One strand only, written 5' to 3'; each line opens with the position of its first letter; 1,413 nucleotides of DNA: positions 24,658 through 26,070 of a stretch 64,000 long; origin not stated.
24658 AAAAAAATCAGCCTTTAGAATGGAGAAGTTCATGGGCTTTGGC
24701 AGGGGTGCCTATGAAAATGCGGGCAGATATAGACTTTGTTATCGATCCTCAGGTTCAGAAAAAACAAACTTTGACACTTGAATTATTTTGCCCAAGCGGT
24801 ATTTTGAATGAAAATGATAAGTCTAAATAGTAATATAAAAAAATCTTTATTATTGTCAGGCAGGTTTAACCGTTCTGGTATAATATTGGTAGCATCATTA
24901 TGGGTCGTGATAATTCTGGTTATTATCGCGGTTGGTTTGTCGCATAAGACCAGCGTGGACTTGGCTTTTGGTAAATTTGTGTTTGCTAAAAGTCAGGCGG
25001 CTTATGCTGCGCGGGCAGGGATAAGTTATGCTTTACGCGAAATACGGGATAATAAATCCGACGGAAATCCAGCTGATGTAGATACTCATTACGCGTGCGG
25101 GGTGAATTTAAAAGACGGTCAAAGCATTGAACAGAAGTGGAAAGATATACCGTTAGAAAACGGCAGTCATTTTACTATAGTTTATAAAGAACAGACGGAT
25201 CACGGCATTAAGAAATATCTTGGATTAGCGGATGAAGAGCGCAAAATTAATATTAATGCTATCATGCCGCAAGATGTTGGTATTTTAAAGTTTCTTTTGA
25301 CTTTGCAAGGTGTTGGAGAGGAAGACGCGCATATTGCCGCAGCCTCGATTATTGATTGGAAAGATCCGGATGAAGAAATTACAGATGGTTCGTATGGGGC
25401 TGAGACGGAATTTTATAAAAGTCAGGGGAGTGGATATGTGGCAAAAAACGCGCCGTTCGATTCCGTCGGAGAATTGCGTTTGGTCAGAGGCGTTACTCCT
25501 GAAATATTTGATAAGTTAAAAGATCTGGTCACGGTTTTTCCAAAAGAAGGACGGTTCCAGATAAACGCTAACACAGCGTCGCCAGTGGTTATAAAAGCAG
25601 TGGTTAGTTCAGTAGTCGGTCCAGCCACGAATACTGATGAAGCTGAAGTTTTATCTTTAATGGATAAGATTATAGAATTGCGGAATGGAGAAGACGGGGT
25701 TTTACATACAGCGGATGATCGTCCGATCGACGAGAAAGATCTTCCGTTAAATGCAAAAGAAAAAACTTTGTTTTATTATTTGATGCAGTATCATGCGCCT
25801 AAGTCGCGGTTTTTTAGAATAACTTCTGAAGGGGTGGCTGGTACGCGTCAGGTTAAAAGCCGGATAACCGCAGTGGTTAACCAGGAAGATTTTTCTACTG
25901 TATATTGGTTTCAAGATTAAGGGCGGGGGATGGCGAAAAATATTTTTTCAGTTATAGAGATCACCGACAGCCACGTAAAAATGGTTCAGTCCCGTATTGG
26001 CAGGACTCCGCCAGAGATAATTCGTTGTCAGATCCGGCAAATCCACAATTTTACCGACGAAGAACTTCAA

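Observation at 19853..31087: Contiguous 12-gene secretion/pilus operon that mixes T2SS (GspG-K pseudopilins) with MSHA/T4aP-type assembly parts and lacks a prepilin peptidase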

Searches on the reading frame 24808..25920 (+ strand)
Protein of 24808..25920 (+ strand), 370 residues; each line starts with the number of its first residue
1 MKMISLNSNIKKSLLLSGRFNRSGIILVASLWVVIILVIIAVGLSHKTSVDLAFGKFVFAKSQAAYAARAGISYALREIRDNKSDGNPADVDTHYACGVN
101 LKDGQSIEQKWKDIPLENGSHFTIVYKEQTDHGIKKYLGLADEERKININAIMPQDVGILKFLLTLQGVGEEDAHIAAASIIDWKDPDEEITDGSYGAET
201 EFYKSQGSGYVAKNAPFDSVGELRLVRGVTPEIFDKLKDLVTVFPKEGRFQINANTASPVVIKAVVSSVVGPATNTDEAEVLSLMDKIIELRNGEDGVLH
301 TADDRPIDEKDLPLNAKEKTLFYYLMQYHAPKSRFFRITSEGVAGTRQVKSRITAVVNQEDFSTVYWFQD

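Call 4: search_protein_families(library=pfam, proteins=[window:24808-25920:+], max_evalue=0.01)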
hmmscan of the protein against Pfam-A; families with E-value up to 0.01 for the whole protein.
window:24808-25920:+ (370 aa): 2 families
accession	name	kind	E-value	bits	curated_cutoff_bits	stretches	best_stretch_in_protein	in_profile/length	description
PF21687.3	T2SSK_1st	-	1.6e-18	67.8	26.2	1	147-246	3-107/107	Type II secretion system (T2SS), protein K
PF12836.13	HHH_3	-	0.0023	18.4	27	0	210-241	33-64/65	Helix-hairpin-helix motif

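Call 6: search_protein_families(library=ncbifam, proteins=[window:24808-25920:+], max_evalue=0.01)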
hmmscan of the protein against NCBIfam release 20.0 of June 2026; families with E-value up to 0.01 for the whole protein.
window:24808-25920:+ (370 aa): 2 families
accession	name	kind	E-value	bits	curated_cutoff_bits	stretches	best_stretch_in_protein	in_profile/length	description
NF037980.1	T2SS_GspK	equivalog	9.1e-33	114.1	130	1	23-365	2-305/307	type II secretion system minor pseudopilin GspK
TIGR01259.1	comE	subfamily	0.0043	17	152.35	0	210-243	87-120/120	comEA protein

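Call 66: search_solved_structures(query=window:24808-25917:+, max_evalue=0.01)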
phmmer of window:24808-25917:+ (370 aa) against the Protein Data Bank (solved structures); distinct sequences matched with E-value up to 0.01: 2.
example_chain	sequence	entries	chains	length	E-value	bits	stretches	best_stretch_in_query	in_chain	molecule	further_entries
5vtm_X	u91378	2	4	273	1.3e-07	34.3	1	151-278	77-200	Type II secretion system protein K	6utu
3ci0_K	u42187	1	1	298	4.5e-06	29.3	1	162-269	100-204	Pseudopilin GspK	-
